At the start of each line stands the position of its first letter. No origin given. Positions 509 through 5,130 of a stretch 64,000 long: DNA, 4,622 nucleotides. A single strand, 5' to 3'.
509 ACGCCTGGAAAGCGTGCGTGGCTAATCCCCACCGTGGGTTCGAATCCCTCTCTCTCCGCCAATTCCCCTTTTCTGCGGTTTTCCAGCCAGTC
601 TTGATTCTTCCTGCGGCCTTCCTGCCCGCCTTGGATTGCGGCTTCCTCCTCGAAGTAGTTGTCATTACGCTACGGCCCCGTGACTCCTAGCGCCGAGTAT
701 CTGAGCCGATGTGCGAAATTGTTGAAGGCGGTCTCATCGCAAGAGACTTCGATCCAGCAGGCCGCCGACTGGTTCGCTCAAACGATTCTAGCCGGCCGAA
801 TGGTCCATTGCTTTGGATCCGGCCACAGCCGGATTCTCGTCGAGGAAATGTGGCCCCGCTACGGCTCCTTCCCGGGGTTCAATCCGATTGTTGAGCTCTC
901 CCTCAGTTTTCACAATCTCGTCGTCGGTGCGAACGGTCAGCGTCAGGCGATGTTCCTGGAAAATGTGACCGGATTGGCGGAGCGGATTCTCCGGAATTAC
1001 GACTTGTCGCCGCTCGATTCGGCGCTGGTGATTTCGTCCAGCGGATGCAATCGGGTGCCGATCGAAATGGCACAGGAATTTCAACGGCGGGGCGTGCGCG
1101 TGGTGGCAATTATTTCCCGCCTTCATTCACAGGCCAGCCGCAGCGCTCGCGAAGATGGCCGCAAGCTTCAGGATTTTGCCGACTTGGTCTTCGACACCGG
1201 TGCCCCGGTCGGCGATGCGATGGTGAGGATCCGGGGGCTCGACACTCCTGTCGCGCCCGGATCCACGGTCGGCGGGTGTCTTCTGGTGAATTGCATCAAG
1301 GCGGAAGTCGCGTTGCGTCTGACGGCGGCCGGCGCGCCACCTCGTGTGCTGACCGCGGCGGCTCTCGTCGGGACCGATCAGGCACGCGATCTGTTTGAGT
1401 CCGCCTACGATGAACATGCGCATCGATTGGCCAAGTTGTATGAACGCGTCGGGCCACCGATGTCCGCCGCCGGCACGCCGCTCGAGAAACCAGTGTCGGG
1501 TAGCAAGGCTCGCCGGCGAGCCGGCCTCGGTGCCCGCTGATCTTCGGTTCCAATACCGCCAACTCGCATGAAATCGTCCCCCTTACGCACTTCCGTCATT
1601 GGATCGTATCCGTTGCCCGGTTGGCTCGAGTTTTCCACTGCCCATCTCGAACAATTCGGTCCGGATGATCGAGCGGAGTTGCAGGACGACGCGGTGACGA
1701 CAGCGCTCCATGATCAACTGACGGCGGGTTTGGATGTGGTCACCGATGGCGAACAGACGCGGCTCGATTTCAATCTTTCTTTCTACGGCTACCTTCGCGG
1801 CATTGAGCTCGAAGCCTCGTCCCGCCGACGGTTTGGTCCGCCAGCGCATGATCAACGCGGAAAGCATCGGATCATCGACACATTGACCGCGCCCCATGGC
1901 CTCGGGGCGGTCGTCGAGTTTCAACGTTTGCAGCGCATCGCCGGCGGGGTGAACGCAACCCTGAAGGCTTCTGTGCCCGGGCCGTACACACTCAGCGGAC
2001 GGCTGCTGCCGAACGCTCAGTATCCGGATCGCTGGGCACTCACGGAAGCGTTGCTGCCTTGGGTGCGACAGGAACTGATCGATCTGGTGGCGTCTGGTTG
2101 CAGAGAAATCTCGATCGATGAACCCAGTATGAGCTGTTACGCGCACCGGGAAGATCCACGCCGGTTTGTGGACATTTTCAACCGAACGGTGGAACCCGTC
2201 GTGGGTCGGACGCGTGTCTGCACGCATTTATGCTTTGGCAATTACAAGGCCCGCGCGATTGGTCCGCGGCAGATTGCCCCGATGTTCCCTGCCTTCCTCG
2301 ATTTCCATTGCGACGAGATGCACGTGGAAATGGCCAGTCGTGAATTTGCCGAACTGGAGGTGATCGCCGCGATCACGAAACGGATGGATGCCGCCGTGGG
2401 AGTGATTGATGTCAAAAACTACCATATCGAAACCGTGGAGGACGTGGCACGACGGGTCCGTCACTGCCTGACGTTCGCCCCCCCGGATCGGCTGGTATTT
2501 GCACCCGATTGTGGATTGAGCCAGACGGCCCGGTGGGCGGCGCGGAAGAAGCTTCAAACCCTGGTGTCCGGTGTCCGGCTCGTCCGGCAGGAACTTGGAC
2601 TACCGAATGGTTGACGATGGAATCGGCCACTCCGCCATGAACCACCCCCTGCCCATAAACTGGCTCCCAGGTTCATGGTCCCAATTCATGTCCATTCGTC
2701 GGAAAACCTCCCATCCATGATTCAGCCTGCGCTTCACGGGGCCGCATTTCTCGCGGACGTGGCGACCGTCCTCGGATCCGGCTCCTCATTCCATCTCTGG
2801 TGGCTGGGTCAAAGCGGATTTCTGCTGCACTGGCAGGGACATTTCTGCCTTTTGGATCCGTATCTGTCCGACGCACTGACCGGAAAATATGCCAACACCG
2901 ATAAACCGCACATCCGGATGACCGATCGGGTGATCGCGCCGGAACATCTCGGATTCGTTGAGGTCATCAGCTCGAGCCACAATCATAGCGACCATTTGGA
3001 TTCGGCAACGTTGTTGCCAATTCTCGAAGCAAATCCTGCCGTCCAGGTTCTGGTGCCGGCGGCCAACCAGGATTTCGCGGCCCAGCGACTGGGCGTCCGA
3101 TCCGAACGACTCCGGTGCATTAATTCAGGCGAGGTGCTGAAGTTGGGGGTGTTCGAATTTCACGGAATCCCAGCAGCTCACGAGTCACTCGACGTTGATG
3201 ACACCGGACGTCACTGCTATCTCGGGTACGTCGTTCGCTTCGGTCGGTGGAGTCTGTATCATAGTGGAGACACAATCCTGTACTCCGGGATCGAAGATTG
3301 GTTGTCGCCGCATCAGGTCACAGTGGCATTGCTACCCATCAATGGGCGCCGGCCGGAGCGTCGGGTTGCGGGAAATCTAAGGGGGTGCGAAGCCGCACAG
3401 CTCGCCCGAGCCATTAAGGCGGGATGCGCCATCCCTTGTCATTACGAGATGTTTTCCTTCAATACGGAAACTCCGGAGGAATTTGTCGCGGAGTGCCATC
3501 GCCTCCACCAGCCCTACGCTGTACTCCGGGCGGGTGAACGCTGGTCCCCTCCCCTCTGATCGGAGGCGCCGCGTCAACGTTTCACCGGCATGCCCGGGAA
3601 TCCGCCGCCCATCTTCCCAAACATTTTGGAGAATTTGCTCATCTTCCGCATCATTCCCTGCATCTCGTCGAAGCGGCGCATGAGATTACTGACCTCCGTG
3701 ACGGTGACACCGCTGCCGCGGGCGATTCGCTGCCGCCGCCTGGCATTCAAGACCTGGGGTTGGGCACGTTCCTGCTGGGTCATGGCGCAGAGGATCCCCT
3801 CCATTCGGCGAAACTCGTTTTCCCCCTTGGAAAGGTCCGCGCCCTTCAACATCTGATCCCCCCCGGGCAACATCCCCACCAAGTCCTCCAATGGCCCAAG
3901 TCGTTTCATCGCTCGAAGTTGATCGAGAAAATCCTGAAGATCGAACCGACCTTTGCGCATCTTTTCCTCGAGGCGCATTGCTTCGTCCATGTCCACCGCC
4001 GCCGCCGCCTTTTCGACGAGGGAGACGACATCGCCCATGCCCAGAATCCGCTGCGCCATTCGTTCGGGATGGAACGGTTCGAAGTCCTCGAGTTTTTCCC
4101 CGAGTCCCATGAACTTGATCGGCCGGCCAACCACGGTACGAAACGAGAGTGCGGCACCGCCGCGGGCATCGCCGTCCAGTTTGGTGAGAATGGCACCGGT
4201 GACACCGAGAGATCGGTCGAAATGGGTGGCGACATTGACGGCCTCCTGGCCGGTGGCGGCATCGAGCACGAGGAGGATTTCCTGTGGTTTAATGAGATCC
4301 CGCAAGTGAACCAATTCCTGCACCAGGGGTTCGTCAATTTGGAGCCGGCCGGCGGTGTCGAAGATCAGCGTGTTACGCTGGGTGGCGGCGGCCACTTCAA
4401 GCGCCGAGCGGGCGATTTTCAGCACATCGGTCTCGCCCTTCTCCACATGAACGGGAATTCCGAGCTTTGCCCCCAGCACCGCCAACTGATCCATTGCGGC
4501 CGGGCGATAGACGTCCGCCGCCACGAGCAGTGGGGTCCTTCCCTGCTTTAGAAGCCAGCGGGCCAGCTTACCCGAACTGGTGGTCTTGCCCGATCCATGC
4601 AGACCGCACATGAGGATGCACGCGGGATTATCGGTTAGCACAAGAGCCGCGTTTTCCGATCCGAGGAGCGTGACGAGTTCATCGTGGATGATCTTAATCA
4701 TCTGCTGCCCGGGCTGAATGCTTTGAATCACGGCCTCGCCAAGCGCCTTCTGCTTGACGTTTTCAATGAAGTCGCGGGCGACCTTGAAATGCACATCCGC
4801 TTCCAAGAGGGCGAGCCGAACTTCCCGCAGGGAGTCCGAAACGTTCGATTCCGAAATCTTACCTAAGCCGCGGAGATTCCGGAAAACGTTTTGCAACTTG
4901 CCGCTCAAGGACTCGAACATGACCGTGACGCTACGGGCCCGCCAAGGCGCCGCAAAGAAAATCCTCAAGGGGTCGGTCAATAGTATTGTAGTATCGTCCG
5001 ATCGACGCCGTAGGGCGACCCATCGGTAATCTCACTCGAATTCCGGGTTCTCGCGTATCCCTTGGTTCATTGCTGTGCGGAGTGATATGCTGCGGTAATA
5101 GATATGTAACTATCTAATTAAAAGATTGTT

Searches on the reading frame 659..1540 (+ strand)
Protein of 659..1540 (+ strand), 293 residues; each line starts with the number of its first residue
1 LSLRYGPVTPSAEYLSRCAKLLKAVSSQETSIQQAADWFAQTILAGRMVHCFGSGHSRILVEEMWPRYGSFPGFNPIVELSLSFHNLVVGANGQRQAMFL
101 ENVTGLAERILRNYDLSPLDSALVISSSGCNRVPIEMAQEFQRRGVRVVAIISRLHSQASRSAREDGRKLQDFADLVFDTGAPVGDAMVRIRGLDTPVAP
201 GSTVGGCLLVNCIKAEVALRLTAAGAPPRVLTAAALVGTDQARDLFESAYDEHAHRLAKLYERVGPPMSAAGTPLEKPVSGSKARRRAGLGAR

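Call 29: search_protein_families(library=pfam, proteins=[window:659-1540:+], max_evalue=0.001)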
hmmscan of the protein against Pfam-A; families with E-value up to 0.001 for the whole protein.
window:659-1540:+ (293 aa): 2 families
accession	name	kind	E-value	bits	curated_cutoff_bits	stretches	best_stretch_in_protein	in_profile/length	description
PF13580.11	SIS_2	-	1.9e-33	115.9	27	1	13-153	1-138/138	SIS domain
PF10740.15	DUF2529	-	8.5e-05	22.7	22.3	0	112-180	72-131/169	Domain of unknown function (DUF2529)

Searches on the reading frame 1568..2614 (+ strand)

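Call 29: search_protein_families(library=pfam, proteins=[window:1568-2614:+], max_evalue=0.001)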
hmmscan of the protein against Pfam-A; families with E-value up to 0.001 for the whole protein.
window:1568-2614:+ (348 aa): 2 families
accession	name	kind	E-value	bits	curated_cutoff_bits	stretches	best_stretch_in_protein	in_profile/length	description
PF01717.24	Meth_synt_2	-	9e-20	71.6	21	1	7-333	2-319/324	Cobalamin-independent synthase, Catalytic domain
PF08267.18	Meth_synt_1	-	0.00093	19.2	27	0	130-297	148-305/313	Cobalamin-independent synthase, N-terminal domain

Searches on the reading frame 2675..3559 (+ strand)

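Call 29: search_protein_families(library=pfam, proteins=[window:2675-3559:+], max_evalue=0.001)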
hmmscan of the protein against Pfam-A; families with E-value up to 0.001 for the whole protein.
window:2675-3559:+ (294 aa): 2 families
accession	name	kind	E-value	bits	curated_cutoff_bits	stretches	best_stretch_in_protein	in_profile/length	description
PF12706.13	Lactamase_B_2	-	1.6e-14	54.4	27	1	88-257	24-200/200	Beta-lactamase superfamily domain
PF13483.12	Lactamase_B_3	-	1.3e-13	51.6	24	1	41-256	2-160/160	Beta-lactamase superfamily domain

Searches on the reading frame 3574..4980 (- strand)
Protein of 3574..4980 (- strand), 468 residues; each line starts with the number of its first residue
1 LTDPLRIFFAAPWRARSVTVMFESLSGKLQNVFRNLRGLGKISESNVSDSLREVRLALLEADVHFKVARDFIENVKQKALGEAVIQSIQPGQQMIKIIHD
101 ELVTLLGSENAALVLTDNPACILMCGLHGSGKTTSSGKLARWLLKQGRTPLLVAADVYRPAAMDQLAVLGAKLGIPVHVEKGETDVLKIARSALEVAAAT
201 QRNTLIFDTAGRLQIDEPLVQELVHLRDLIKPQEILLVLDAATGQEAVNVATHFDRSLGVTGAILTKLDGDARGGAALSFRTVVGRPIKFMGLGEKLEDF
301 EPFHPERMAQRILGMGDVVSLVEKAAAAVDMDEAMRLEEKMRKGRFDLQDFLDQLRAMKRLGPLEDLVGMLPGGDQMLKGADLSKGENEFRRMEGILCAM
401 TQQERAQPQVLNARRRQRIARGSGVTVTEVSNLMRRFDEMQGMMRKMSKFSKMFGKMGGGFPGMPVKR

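Call 29: search_protein_families(library=pfam, proteins=[window:3574-4980:-], max_evalue=0.001)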
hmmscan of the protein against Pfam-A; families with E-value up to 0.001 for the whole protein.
window:3574-4980:- (468 aa): 5 families
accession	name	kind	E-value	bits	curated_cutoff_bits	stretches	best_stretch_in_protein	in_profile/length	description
PF00448.28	SRP54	-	5.8e-69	232.1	22.7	1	120-314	2-196/196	SRP54-type protein, GTPase domain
PF02978.25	SRP_SPB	-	2.2e-29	102.1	27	1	345-444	1-91/91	Signal peptide binding domain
PF02881.24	SRP54_N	-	1.2e-21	77.2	22.4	1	25-102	1-75/75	SRP54-type protein, helical bundle domain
PF13401.12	AAA_22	-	2.5e-06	28.3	27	1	118-231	4-111/130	AAA domain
PF01656.29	CbiA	-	0.00052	20.4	25.4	0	129-273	9-88/125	CobQ/CobB/MinD/ParA nucleotide binding domain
